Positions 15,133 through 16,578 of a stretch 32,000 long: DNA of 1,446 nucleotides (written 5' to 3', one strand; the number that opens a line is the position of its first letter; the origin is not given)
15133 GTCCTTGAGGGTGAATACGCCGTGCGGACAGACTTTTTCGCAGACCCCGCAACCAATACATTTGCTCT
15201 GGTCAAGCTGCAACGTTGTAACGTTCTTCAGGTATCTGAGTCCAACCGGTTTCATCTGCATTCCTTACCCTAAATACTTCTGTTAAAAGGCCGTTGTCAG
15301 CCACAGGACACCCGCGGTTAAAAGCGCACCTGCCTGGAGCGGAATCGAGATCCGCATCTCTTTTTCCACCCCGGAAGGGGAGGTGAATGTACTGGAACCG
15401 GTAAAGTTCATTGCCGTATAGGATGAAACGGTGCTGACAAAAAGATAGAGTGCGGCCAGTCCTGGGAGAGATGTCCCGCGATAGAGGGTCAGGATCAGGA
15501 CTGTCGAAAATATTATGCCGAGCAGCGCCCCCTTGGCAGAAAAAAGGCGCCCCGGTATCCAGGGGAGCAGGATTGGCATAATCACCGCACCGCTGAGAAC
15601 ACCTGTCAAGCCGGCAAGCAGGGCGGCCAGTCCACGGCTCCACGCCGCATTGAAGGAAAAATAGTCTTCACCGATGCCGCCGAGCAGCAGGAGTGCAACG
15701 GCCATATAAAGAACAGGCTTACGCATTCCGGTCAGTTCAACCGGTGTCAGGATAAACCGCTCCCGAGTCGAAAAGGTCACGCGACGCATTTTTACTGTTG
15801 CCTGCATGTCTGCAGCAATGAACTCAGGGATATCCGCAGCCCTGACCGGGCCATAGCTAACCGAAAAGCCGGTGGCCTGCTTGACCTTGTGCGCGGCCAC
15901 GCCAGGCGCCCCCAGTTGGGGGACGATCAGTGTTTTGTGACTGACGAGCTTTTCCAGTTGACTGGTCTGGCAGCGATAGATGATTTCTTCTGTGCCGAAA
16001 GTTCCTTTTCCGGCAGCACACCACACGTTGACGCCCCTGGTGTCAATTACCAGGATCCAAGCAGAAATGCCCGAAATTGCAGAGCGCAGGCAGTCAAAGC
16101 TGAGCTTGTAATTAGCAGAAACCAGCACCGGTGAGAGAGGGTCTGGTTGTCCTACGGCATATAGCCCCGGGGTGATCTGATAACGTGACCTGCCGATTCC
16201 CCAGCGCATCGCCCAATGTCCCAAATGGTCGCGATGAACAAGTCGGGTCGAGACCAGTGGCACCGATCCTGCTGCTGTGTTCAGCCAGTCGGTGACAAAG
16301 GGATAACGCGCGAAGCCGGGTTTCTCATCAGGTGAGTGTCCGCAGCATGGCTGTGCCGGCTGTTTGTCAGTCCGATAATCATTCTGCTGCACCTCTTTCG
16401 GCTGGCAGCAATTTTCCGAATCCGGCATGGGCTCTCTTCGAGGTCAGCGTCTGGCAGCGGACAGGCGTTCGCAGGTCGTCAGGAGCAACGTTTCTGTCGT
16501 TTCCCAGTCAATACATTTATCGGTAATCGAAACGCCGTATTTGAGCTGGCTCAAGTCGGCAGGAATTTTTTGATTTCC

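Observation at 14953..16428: hgcA-hgcB mercury-methylation gene pair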

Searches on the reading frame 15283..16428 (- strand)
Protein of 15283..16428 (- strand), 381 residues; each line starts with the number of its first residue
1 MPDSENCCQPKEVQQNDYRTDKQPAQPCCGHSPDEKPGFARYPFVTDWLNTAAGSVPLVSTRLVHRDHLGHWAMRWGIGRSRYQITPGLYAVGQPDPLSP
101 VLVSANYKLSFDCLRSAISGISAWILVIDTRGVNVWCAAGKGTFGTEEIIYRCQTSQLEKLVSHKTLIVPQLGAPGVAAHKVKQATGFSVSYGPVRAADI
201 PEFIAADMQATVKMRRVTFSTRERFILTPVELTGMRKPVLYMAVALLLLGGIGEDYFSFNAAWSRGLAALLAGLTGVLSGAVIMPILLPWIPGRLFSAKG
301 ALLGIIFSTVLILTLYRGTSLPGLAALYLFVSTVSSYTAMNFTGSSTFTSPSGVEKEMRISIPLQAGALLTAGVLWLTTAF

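Call 3: search_protein_families(library=ncbifam, proteins=[window:15283-16428:-], max_evalue=0.01)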
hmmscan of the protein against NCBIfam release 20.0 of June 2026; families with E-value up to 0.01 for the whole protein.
window:15283-16428:- (381 aa): 3 families
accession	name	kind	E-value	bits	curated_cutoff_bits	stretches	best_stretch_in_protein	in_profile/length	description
NF040863.1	HgcA_corrinoid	equivalog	3.7e-132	440.4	275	1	56-380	1-323/325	mercury methylation corrinoid protein HgcA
NF043039.1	HgcAB_like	equivalog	8.1e-57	193.4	285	1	84-344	15-274/350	HgcAB-like fusion protein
NF003195.0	PRK04165.1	equivalog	1.1e-20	74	306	1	83-208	322-447/450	acetyl-CoA decarbonylase/synthase complex subunit gamma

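Call 4: search_protein_families(library=pfam, proteins=[window:15283-16428:-], max_evalue=0.01)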
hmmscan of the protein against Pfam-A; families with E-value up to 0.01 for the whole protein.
window:15283-16428:- (381 aa): 1 family
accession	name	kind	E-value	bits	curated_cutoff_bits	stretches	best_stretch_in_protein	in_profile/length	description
PF03599.22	CdhD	-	2.7e-12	46.6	24.8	1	84-203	267-386/387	CO dehydrogenase/acetyl-CoA synthase delta subunit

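Call 6: search_solved_structures(query=window:15283-16428:-, max_evalue=0.01, show_alignments=2)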
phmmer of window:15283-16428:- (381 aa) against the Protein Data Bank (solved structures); distinct sequences matched with E-value up to 0.01: 3.
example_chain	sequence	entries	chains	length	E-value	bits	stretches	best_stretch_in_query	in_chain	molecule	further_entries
2h9a_A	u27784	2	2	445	2.1e-11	46.7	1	84-205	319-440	Carbon monoxide dehydrogenase corrinoid/iron-sulfur protein, gamma subunit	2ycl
4c1n_A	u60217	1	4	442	2.3e-11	46.6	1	84-204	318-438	CARBON MONOXIDE DEHYDROGENASE CORRINOID/IRON-SULFUR PROTEIN, GAMMA SUBUNIT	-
4djd_C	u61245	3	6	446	8.2e-08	34.9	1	87-208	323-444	Corrinoid/iron-sulfur protein large subunit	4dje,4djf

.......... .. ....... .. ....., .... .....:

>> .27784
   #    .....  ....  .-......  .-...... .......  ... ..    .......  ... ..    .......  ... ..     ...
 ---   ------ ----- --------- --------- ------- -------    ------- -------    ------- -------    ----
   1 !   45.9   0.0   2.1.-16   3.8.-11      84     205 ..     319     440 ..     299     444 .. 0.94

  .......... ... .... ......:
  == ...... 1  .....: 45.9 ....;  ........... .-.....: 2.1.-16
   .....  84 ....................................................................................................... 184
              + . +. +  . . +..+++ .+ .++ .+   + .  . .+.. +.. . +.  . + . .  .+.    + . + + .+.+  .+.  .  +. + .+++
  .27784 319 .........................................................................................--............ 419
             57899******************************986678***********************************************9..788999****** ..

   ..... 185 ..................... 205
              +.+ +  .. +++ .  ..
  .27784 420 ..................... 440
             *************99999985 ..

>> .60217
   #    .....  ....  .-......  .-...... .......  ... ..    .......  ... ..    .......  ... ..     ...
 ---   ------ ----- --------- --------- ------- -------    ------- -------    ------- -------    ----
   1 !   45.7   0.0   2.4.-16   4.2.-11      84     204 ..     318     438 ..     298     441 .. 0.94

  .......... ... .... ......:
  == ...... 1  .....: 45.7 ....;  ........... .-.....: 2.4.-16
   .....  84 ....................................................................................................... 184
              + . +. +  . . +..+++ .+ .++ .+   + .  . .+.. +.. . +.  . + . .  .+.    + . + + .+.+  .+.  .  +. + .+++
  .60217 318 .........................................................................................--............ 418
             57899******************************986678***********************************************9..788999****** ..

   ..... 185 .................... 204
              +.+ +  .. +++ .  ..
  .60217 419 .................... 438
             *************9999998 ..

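Call 7: find_homologous_proteins(query=window:15283-16428:-, max_evalue=1e-20)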
Query window:15283-16428:- (381 aa): 7993 proteins with E <= 1e-20 among 8000 candidates; the best 120 are listed.
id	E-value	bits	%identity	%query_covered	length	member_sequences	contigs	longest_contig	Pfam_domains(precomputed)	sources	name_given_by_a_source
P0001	1.5e-213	727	100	87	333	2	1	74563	PF03599.23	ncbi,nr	ncbi:MAG: hypothetical protein C0619_08110 [Desulfuromonas sp.]|nr:MAG: hypothetical protein C0619_0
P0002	2.4e-199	680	80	100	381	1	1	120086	PF03599.23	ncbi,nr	ncbi:MAG: mercury methylation corrinoid protein HgcA [Desulfuromonadales bacterium]|nr:mercury methy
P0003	3.0e-158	545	61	100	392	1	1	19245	PF03599.23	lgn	-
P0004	9.7e-156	537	62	100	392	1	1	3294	PF03599.23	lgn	-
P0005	3.6e-153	528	61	100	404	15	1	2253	PF03599.23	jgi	jgi:hypothetical protein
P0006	2.2e-152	526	65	99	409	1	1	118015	PF03599.23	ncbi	-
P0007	6.4e-152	524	61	100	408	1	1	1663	PF03599.23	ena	-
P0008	1.7e-151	523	62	100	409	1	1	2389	PF03599.23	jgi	jgi:hypothetical protein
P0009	2.2e-151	522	61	99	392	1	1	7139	PF03599.23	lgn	-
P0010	1.2e-150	520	62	100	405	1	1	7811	PF03599.23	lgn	-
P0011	2.6e-149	516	64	91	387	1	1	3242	PF03599.23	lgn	-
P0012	9.3e-149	514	62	99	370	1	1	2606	PF03599.23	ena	-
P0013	3.1e-148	512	60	99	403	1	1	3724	PF03599.23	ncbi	-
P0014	2.6e-147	509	59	100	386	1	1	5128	PF03599.23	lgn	-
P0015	7.6e-147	507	59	100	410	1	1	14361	PF03599.23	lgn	-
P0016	1.3e-146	507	58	100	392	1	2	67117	PF03599.23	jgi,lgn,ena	-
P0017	2.0e-146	506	61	100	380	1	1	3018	PF03599.23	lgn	-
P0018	4.7e-145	501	61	99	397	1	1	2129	PF03599.23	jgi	jgi:hypothetical protein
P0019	6.4e-145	501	59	99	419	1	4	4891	PF03599.23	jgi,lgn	-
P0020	6.7e-145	501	59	99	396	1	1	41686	PF03599.23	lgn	-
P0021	7.2e-145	501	59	100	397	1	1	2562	PF03599.23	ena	-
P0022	9.5e-145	500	59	100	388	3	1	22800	PF03599.23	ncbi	-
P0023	1.9e-144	500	59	99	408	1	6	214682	PF03599.23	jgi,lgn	-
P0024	6.7e-144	498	60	100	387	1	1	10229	PF03599.23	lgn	-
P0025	1.2e-143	497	60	99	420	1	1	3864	PF03599.23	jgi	jgi:hypothetical protein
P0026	2.3e-143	496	59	98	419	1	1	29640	PF03599.23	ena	-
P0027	6.2e-143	494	60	99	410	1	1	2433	PF03599.23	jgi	-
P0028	6.3e-143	494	60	99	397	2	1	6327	PF03599.23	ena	-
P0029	3.3e-142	492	60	99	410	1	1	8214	PF03599.23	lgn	-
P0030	3.7e-140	485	59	99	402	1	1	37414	PF03599.23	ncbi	-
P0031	1.7e-139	483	58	99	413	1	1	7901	PF03599.23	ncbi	-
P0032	4.3e-139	482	60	99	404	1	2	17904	PF03599.23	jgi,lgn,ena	-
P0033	5.6e-139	481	56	100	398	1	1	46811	PF03599.23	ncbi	-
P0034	6.6e-139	481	59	99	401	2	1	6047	PF03599.23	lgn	-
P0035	2.3e-138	479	58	100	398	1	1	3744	PF03599.23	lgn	-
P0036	4.4e-138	479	59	91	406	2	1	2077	PF03599.23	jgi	-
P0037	4.7e-138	478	65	87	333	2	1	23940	PF03599.23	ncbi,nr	ncbi:MAG: carbon monoxide dehydrogenase [Deltaproteobacteria bacterium]|nr:carbon monoxide dehydroge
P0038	9.4e-138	477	57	100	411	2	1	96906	PF03599.23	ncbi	-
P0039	1.1e-137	477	58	99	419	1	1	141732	PF03599.23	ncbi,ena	-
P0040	8.2e-137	474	57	99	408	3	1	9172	PF03599.23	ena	-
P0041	1.2e-136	474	56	99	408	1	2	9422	PF03599.23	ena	-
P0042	1.4e-136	474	56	100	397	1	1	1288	PF03599.23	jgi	jgi:hypothetical protein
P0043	2.4e-136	473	56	100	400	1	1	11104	PF03599.23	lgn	-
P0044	2.6e-136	473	60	95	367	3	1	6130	PF03599.23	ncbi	-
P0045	2.7e-136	473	56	99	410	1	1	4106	PF03599.23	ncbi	-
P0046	5.5e-136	472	59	98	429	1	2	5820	PF03599.23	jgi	-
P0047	4.9e-135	469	58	100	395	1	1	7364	PF03599.23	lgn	-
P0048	5.8e-135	468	56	100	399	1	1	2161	PF03599.23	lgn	-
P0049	8.9e-135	468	58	99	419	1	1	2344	PF03599.23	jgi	jgi:hypothetical protein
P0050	9.1e-135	468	61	93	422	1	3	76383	PF03599.23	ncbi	-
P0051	1.2e-134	467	57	100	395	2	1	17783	PF03599.23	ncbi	-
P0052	1.3e-134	467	57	99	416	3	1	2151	PF03599.23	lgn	-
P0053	2.1e-134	466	56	99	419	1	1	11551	PF03599.23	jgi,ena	-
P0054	6.5e-134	465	55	99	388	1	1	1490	PF03599.23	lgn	-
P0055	8.9e-134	464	54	99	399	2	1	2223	PF03599.23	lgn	-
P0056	1.2e-133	464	59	99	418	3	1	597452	PF03599.23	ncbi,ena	-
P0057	2.5e-133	463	66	81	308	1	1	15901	PF03599.23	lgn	-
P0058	5.1e-133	462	58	99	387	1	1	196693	PF03599.23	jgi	jgi:hypothetical protein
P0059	8.0e-133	461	55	99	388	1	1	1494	PF03599.23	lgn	-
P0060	8.4e-133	461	56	99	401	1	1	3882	PF03599.23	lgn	-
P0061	8.9e-133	461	55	99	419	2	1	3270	PF03599.23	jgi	jgi:hypothetical protein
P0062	9.0e-133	461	60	93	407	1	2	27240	PF03599.23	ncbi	-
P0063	9.5e-133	461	54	99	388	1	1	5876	PF03599.23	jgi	-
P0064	9.6e-133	461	54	99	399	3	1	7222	PF03599.23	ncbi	-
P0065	1.6e-132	460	59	97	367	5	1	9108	PF03599.23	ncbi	-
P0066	1.7e-132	460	56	99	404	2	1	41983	PF03599.23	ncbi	-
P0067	2.1e-132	460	59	91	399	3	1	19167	PF03599.23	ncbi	-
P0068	2.5e-132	460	56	100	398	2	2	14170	PF03599.23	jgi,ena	-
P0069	2.9e-132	459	54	100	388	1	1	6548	PF03599.23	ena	-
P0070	7.5e-132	458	62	86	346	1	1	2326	PF03599.23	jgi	-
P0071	8.3e-132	458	54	99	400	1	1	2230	PF03599.23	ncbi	-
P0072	9.0e-132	458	54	99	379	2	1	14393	PF03599.23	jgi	jgi:hypothetical protein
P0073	2.1e-131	457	56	95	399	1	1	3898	PF03599.23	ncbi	-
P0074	2.1e-131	457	55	99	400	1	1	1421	PF03599.23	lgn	-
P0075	5.9e-131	455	55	99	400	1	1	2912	PF03599.23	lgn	-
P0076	6.9e-131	455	62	89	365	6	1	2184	PF03599.23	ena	-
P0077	8.7e-131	455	57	99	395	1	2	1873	PF03599.23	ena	-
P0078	9.4e-131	454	54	100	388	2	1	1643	PF03599.23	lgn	-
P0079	1.3e-130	454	55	100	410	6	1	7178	PF03599.23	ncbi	-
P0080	1.3e-130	454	54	99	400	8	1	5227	PF03599.23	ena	-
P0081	1.5e-130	454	59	95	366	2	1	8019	PF03599.23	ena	-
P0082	1.6e-130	454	54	99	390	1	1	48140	PF03599.23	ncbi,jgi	-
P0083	1.7e-130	454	61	91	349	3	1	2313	PF03599.23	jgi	jgi:hypothetical protein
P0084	2.1e-130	453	56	99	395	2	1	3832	PF03599.23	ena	-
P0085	2.4e-130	453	53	100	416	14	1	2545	PF03599.23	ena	-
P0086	3.2e-130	453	59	96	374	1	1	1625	PF03599.23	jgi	jgi:hypothetical protein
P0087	3.6e-130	453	52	99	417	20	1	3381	PF03599.23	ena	-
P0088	3.9e-130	452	62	91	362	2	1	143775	PF03599.23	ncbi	-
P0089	4.0e-130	452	54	100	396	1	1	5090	PF03599.23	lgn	-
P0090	4.0e-130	452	57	100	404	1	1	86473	PF03599.23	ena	-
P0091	5.0e-130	452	54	99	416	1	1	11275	PF03599.23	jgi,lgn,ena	-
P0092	5.3e-130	452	56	99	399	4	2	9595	PF03599.23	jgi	-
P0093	6.6e-130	452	57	100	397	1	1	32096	PF03599.23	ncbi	-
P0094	7.9e-130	451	54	99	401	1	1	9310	PF03599.23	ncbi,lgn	-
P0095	7.9e-130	451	54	99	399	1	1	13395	PF03599.23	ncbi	-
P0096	9.2e-130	451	55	98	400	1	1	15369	PF03599.23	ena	-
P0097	1.2e-129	451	55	99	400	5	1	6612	PF03599.23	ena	-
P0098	1.7e-129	450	55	93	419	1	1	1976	PF03599.23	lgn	-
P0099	1.8e-129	450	55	99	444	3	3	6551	PF03599.23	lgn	-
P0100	2.0e-129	450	54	100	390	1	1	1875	PF03599.23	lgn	-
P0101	2.8e-129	450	54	99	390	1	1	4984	PF03599.23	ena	-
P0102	3.0e-129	449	54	99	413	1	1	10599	PF03599.23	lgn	-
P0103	3.0e-129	449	57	100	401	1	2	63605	PF03599.23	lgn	-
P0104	3.1e-129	449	56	100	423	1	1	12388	PF03599.23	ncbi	-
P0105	3.3e-129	449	68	81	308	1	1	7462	PF03599.23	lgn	-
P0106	4.1e-129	449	59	95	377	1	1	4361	PF03599.23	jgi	-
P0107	5.1e-129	449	56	98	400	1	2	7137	PF03599.23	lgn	-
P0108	5.5e-129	449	56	97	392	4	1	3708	PF03599.23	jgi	jgi:hypothetical protein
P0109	6.0e-129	448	62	88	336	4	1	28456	PF03599.23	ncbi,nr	ncbi:MAG: hypothetical protein A2X84_11040 [Desulfuromonadaceae bacterium GWC2_58_13]|nr:MAG: hypoth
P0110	7.3e-129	448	54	99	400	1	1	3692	PF03599.23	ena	-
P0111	7.8e-129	448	67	81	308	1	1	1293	PF03599.23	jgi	-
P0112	9.2e-129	448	54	99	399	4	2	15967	PF03599.23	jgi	jgi:hypothetical protein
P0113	1.5e-128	447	65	81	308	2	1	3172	PF03599.23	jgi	jgi:hypothetical protein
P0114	1.5e-128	447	56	99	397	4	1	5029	PF03599.23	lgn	-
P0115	1.5e-128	447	57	98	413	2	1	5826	PF03599.23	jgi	jgi:CO dehydrogenase/acetyl-CoA synthase delta subunit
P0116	1.6e-128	447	55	100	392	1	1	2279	PF03599.23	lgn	-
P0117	1.7e-128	447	54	99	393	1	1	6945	PF03599.23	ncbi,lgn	ncbi:MAG: mercury methylation corrinoid protein HgcA [Deferrisomatales bacterium]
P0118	2.4e-128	447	54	99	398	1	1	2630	PF03599.23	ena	-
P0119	2.5e-128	446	55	93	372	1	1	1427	PF03599.23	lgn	-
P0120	2.6e-128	446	56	99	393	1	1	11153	PF03599.23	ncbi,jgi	-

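Call 8: find_related_loci(query=window:15283-16428:-, collection=genome_contigs, flank=6000)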
Query window:15283-16428:- (381 aa) in genome_contigs; peptide patterns used: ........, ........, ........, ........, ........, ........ (x = any residue, [..] = any of these).
94 stretches matched a pattern; 32 encode a relative of the query (tblastn E <= 1e-3); 32 distinct loci.
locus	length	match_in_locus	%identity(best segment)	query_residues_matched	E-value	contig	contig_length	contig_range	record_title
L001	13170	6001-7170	62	2-381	9e-162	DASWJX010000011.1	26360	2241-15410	MAG TPA_asm: Geopsychrobacteraceae bacterium isolate SMAG_U2907 k141_377221, whole genome shotgun sequence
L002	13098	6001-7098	65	6-381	6e-154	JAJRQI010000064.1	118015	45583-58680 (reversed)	MAG: Deltaproteobacteria bacterium isolate Dive100_bin10.46 k141_990317, whole genome shotgun sequence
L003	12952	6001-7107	61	4-381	7e-152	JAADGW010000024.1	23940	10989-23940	MAG: Deltaproteobacteria bacterium isolate M_MetaBat.138 contig-127_12249, whole genome shotgun sequence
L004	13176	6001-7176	57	2-381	2e-147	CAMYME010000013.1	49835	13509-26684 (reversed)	MAG: uncultured Desulfuromonadales bacterium isolate FO_M_Desulfobacterota_24.1 genome assembly, contig: scaffold_350, w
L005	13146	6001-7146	61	7-381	4e-145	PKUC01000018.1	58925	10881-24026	MAG: Desulfuromonas sp. isolate BM508 sc_255, whole genome shotgun sequence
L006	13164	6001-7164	59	1-381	4e-144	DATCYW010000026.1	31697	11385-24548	MAG TPA_asm: Malonomonas sp. isolate SMAG_U54 k141_162908, whole genome shotgun sequence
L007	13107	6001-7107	59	4-381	2e-136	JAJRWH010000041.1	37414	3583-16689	MAG: Deltaproteobacteria bacterium isolate Dive96_bin2.167 k141_1394183, whole genome shotgun sequence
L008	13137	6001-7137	55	4-381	1e-131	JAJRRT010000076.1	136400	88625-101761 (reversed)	MAG: Deltaproteobacteria bacterium isolate Dive100_bin3.49 k141_830893, whole genome shotgun sequence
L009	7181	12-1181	55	3-381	4e-130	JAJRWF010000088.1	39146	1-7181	MAG: Deltaproteobacteria bacterium isolate Dive96_bin2.157 k141_1695792, whole genome shotgun sequence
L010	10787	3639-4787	56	3-381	2e-129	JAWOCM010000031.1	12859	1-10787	MAG: Desulfuromonadales bacterium isolate BLK5-1.bin.251 k191_2672917, whole genome shotgun sequence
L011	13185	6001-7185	57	1-381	1e-128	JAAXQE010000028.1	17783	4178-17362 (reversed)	MAG: Geopsychrobacter sp. isolate MAG-BB-03-B NODE_120_length_17783_cov_49.169788, whole genome shotgun sequence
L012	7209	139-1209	58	26-381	9e-129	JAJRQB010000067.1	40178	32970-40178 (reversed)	MAG: Deltaproteobacteria bacterium isolate Dive100_bin10.31 k141_326772, whole genome shotgun sequence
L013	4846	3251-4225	60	39-363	3e-119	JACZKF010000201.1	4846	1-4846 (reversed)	MAG: Desulfuromonadales bacterium isolate MAG38 geobacteraceae_2_contig_511025, whole genome shotgun sequence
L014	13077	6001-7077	49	13-377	9e-113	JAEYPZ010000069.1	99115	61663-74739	MAG: Bacillota bacterium isolate OH_CBB_215 k127_13348, whole genome shotgun sequence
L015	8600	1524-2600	49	13-377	7e-113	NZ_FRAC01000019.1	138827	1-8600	Anaerocolumna jejuensis DSM 15929, whole genome shotgun sequence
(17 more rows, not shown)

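Call 27: find_encoding_contigs(protein=P0001, flank=3000, max_places=3)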
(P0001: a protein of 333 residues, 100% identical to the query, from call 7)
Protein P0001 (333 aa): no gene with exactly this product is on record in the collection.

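Call 29: find_encoding_contigs(protein=window:15283-16428:-, flank=2000, max_places=4)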
Protein window:15283-16428:- (381 aa): 6 contigs read that carry it; 4 places shown.
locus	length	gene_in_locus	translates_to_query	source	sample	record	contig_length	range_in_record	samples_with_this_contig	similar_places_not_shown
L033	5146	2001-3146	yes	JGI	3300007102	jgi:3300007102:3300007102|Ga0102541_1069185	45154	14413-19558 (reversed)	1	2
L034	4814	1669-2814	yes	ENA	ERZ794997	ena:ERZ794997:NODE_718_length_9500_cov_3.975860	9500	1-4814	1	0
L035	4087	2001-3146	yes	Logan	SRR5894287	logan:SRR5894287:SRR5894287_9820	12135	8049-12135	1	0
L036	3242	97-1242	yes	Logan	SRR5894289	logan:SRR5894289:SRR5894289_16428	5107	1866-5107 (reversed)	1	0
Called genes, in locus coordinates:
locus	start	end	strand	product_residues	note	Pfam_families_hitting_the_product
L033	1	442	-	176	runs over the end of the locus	PF05103:DivIVA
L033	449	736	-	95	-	PF02325:CCB3_YggT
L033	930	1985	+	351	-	PF00793:DAHP_synth_1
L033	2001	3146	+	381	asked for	PF03599:CdhD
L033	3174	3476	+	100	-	PF12838:Fer4_7 (weak), PF00037:Fer4, PF12797:Fer4_2 (weak), PF12837:Fer4_6, PF13237:Fer4_10, PF14697:Fer4_21, PF12838:Fer4_7, PF13187:Fer4_9, +4 more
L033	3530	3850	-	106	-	-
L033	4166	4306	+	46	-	PF14453:ThiS-like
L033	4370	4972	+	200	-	PF00899:ThiF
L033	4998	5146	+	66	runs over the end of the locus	PF02597:ThiS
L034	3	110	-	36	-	?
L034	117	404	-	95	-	PF02325:CCB3_YggT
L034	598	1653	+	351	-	PF00793:DAHP_synth_1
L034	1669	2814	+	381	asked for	PF03599:CdhD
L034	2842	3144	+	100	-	PF12838:Fer4_7 (weak), PF00037:Fer4, PF12797:Fer4_2 (weak), PF12837:Fer4_6, PF13237:Fer4_10, PF14697:Fer4_21, PF12838:Fer4_7, PF13187:Fer4_9, +4 more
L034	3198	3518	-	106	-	-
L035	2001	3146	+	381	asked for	PF03599:CdhD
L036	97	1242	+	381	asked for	PF03599:CdhD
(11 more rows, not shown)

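Call 38: predict_structure(alignment_id=A1)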
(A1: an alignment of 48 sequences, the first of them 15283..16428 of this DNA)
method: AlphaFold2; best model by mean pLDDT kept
length: 381 residues; sequences in the alignment: 48
mean_pLDDT: 85.0   pTM: 0.78
mean pLDDT of the five models: 85.0, 84.5, 84.2, 83.8, 82.2
residues with pLDDT >= 90: 229; 70-90: 83; 50-70: 38; < 50: 31
segments of 3 or more residues with pLDDT < 50: 1-5, 17-27, 137-141, 344-350
pLDDT, mean of each block of 10 residues (from residue 1): 49 51 49 60 91 96 93 80 90 98 91 95 94 51 77 97 96 77 97 92 96 85 76 84 96 92 95 96 89 90 98 96 98 95 51 77 96 96 90
secondary structure, 60 per line:
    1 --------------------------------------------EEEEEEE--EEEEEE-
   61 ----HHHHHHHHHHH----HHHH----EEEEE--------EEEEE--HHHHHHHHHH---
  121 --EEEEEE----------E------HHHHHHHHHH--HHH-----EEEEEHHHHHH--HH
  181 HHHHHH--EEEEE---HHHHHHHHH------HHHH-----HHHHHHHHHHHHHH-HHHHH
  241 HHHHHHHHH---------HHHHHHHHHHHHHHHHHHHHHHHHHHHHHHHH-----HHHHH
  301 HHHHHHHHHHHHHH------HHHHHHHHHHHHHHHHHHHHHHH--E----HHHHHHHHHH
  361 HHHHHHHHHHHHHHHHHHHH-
elements in order: E45-51 E54-59 H65-75 H80-83 E88-92 E101-105 H108-117 E123-128 H146-155 E166-170 H171-176 H179-186 E189-193 H197-205 H212-215 H221-234 H236-249 H259-290 H296-314 H321-343 H351-380
